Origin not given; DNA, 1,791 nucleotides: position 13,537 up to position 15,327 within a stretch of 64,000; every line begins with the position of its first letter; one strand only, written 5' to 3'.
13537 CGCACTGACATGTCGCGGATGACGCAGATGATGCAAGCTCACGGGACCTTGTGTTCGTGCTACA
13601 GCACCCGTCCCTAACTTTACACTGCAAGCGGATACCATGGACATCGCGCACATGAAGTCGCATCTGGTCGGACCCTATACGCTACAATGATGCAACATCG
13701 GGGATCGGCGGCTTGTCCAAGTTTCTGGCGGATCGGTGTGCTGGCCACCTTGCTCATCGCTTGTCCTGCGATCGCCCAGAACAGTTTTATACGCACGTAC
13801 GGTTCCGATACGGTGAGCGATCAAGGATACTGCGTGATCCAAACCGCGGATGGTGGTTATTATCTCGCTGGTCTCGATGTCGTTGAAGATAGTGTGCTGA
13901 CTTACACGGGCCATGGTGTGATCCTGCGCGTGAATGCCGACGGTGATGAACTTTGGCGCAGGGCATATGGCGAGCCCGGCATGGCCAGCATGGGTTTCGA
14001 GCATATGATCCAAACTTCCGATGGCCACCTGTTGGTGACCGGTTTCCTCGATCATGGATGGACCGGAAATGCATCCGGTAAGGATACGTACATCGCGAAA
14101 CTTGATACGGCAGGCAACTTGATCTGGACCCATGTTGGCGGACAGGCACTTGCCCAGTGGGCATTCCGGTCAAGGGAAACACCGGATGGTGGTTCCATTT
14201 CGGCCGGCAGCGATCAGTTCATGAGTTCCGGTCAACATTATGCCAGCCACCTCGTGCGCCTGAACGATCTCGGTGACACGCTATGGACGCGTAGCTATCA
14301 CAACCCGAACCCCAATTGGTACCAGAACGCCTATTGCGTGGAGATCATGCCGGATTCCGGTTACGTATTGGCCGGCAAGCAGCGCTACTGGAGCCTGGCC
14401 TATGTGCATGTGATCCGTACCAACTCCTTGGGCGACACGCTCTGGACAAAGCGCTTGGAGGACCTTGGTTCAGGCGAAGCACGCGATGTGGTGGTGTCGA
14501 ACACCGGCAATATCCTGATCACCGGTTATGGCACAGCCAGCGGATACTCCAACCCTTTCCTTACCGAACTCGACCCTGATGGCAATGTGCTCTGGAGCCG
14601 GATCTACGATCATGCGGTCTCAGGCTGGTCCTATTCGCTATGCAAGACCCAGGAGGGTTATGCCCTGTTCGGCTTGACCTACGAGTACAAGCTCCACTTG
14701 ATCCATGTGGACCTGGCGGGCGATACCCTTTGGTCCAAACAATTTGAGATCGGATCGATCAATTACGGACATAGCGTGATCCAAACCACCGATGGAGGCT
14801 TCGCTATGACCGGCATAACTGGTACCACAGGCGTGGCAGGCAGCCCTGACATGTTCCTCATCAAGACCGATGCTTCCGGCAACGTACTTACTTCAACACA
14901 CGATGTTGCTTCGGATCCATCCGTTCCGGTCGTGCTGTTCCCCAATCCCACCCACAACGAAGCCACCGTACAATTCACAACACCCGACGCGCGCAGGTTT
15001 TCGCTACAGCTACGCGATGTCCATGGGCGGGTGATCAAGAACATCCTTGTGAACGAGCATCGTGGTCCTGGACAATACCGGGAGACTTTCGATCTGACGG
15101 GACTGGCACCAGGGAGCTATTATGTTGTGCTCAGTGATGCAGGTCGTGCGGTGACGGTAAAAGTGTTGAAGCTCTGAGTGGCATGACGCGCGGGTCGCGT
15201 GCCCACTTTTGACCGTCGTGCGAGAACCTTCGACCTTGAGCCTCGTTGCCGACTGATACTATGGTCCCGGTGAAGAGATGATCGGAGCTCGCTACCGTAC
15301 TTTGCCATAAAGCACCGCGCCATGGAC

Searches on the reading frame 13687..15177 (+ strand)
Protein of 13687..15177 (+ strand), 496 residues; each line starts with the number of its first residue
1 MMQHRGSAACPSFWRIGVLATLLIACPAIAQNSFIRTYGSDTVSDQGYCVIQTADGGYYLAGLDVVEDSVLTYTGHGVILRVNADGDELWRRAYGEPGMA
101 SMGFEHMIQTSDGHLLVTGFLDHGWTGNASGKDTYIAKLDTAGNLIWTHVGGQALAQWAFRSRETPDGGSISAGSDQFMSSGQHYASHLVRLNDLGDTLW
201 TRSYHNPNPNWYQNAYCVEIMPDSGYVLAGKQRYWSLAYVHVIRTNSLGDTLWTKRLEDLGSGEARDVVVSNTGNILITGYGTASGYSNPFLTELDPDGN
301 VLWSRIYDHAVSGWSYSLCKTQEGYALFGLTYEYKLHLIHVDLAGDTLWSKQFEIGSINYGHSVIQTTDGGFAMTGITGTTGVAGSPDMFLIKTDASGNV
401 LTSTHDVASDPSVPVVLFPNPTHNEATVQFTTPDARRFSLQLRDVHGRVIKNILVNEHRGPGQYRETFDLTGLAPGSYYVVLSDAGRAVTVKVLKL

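Call 27: search_protein_families(library=pfam, proteins=[window:13687-15177:+], max_evalue=0.001)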
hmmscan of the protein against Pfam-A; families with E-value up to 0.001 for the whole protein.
window:13687-15177:+ (496 aa): 1 family
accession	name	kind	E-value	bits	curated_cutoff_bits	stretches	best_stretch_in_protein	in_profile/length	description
PF18962.6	Por_Secre_tail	-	7.1e-08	33.1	27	1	417-493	1-73/75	Secretion system C-terminal sorting domain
